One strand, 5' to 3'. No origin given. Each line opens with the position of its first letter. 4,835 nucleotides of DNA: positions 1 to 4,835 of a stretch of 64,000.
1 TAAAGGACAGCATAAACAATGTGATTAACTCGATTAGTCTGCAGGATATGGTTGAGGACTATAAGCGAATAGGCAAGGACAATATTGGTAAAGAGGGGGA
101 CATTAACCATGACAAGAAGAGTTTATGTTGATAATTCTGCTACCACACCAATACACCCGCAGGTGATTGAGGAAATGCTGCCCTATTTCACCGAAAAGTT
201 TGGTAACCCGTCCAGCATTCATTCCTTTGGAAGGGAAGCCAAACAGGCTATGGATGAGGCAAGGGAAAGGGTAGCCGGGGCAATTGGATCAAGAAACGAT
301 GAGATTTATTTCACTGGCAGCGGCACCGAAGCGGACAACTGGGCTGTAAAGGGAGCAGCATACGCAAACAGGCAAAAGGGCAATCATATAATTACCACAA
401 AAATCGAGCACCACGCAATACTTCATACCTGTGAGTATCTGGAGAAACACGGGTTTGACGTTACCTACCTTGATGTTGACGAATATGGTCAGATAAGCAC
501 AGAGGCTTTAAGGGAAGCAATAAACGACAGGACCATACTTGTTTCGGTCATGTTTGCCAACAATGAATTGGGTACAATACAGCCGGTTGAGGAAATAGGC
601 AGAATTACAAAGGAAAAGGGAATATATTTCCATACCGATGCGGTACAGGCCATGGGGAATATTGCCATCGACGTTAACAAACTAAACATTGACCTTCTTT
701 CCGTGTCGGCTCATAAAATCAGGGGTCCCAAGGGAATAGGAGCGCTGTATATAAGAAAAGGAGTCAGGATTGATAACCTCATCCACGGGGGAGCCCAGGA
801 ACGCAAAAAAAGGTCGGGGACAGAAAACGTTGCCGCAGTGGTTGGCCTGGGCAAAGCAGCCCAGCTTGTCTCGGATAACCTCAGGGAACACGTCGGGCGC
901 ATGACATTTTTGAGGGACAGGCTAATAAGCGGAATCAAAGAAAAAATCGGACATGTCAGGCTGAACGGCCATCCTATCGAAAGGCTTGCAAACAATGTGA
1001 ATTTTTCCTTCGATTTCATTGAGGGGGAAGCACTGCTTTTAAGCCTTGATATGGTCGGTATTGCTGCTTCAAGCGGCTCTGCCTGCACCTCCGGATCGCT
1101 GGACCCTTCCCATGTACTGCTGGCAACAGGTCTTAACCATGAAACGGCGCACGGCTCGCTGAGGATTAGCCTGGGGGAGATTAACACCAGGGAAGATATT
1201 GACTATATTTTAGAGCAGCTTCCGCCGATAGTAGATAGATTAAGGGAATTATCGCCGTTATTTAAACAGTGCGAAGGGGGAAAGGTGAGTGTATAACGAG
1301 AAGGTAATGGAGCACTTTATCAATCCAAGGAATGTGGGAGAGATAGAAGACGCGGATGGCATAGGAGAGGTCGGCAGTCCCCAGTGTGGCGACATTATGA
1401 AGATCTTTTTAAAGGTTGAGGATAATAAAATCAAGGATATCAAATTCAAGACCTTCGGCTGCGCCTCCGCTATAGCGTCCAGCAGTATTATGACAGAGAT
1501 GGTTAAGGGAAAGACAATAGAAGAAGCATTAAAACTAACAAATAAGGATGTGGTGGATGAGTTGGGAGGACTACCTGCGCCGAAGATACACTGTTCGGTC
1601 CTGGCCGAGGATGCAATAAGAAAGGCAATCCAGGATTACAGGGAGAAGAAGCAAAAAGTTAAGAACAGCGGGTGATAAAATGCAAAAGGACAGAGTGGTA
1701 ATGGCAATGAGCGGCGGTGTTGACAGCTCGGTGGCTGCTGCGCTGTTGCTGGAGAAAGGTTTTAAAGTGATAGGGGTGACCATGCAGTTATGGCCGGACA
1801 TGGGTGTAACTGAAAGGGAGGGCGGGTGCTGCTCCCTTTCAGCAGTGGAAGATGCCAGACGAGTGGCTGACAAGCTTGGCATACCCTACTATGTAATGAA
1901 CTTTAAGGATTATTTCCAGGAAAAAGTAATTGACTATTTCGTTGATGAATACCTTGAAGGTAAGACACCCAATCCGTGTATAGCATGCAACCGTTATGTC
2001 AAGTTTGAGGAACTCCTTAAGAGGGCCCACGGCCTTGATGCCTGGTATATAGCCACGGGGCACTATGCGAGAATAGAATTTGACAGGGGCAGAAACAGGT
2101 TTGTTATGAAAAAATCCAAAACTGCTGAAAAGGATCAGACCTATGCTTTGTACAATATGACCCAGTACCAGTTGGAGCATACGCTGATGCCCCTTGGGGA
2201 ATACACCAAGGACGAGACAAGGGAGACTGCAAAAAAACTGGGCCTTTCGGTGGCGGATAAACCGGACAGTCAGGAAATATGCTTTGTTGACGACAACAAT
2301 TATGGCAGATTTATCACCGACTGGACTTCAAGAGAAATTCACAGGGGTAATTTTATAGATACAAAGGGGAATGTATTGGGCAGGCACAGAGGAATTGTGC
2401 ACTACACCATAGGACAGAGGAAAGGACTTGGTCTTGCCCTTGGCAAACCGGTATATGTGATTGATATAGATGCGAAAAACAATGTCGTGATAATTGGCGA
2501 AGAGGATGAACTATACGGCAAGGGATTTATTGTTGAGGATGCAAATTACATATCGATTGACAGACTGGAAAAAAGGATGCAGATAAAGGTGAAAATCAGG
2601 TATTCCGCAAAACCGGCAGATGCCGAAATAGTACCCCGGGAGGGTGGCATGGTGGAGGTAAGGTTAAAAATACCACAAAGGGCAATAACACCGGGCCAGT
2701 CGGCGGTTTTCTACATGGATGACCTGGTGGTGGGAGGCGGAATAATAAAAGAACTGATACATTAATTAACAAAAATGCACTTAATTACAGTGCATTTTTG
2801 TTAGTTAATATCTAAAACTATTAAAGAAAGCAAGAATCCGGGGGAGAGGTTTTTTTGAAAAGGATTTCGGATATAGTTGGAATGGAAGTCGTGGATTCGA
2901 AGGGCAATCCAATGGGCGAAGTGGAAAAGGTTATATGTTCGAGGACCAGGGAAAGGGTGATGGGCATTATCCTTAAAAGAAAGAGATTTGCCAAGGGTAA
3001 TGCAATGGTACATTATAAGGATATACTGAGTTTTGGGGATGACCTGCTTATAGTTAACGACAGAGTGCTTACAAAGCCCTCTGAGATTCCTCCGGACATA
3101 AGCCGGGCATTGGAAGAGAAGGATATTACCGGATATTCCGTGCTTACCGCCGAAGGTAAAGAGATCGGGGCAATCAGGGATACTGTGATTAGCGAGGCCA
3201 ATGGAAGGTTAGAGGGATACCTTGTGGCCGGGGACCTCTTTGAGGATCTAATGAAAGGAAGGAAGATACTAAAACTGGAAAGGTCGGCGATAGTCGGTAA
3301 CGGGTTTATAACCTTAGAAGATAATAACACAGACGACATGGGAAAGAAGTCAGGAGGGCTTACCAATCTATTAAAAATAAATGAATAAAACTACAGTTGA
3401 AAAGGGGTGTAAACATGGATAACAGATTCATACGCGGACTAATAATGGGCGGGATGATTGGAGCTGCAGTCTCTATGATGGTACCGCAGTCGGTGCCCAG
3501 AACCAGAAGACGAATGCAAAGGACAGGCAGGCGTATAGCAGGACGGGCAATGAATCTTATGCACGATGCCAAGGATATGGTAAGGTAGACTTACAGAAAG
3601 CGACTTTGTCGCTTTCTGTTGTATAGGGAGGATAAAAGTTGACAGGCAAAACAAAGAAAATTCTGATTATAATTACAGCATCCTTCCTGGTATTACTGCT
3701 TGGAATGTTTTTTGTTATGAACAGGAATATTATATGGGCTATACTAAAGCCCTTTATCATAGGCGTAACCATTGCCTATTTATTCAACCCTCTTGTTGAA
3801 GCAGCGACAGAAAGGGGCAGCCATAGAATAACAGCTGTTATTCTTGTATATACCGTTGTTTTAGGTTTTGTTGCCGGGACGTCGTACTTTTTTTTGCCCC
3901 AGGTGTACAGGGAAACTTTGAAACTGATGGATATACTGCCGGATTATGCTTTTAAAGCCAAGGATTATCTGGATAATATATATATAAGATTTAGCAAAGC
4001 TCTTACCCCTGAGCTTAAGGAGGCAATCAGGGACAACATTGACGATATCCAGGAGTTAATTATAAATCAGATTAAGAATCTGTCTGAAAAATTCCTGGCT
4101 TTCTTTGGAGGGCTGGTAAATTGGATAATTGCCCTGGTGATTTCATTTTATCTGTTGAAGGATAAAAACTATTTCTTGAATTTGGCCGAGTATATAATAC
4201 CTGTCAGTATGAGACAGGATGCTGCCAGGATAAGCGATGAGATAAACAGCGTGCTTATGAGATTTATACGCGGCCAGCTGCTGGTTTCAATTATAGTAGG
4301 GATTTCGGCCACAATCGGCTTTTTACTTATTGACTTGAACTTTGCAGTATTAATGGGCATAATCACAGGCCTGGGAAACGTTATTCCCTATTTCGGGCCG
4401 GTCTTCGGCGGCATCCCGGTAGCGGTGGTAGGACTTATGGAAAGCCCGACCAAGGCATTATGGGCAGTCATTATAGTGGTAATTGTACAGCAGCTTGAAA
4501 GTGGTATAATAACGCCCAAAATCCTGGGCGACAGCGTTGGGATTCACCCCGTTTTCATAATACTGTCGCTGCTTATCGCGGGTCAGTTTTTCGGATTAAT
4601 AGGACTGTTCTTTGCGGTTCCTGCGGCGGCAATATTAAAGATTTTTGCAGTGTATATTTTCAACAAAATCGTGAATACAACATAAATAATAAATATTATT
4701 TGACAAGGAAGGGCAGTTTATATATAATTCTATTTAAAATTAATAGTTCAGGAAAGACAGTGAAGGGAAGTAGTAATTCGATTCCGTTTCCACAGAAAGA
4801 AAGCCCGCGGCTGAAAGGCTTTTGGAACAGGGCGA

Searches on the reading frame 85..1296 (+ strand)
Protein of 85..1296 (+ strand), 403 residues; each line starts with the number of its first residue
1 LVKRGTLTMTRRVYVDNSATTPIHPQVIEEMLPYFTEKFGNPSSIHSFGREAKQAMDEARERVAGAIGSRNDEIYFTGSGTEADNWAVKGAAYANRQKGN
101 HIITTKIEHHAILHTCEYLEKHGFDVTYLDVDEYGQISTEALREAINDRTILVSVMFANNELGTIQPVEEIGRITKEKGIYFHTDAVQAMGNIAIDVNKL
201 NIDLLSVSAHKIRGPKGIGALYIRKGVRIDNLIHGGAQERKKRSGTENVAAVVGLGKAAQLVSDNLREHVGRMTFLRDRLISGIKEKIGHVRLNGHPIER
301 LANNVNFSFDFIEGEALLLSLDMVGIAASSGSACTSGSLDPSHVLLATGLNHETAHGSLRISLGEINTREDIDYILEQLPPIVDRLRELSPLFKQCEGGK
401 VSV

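Call 25: search_protein_families(library=pfam, proteins=[window:85-1296:+], max_evalue=0.00001)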
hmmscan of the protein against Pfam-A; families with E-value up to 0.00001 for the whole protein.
window:85-1296:+ (403 aa): 3 families
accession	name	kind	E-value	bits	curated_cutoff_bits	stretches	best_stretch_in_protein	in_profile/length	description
PF00266.25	Aminotran_5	-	9.7e-87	291.8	21.5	1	13-374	1-370/371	Aminotransferase class-V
PF01041.23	DegT_DnrJ_EryC1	-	5.2e-09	36.2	19.8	1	77-192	45-152/360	DegT/DnrJ/EryC1/StrS aminotransferase family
PF01212.27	Beta_elim_lyase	-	6.3e-07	29.4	27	1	60-191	38-174/288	Beta-eliminating lyase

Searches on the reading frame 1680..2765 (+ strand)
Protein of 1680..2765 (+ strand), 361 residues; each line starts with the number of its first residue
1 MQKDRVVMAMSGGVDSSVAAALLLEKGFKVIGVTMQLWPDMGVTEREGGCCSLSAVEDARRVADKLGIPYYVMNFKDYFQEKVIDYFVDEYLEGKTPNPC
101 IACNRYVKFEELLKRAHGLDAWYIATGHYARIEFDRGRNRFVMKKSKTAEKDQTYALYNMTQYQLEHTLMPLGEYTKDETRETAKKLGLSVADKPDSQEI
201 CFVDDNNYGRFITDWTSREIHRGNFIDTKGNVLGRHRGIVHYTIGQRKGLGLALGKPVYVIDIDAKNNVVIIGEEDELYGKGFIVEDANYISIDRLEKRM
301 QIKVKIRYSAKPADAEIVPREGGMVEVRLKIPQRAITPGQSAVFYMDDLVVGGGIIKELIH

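Call 25: search_protein_families(library=pfam, proteins=[window:1680-2765:+], max_evalue=0.00001)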
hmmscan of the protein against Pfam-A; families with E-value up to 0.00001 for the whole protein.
window:1680-2765:+ (361 aa): 5 families
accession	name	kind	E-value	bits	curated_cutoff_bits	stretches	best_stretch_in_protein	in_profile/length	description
PF03054.22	tRNA_Me_trans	-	2.4e-75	253.1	20.6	1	5-204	2-201/202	tRNA methyl transferase HUP domain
PF20259.3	tRNA_Me_trans_M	-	1.4e-20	73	27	1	221-274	11-66/66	tRNA methyl transferase PRC-barrel domain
PF20258.4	tRNA_Me_trans_C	-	1.4e-18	67.4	20.6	1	281-356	2-77/77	Aminomethyltransferase beta-barrel domain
PF02540.23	NAD_synthase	-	3.3e-06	26.9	21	0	4-80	19-86/242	NAD synthase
PF02568.20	ThiI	-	9.1e-06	25.8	20.5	0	3-46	3-46/197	Thiamine biosynthesis protein (ThiI)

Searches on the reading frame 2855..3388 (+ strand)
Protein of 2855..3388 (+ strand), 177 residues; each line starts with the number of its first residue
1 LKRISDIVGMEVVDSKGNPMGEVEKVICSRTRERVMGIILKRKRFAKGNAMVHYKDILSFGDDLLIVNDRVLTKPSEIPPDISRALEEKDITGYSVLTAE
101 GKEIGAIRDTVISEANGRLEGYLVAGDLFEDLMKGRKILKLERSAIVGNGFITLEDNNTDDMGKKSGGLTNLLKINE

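Call 27: search_protein_families(library=pfam, proteins=[window:2855-3388:+], max_evalue=0.00001)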
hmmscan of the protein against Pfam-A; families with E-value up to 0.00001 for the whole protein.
window:2855-3388:+ (177 aa): 1 family
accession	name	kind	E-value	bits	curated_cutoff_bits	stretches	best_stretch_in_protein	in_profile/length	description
PF05239.21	PRC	-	1.2e-15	57.7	21.2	2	2-68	4-72/78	PRC-barrel domain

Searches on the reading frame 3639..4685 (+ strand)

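Call 25: search_protein_families(library=pfam, proteins=[window:3639-4685:+], max_evalue=0.00001)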
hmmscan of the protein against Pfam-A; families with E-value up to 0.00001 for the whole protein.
window:3639-4685:+ (348 aa): 1 family
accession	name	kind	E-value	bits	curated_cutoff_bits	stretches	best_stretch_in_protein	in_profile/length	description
PF01594.21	AI-2E_transport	-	1.7e-63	215.3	34.3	1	15-336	6-322/327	AI-2E family transporter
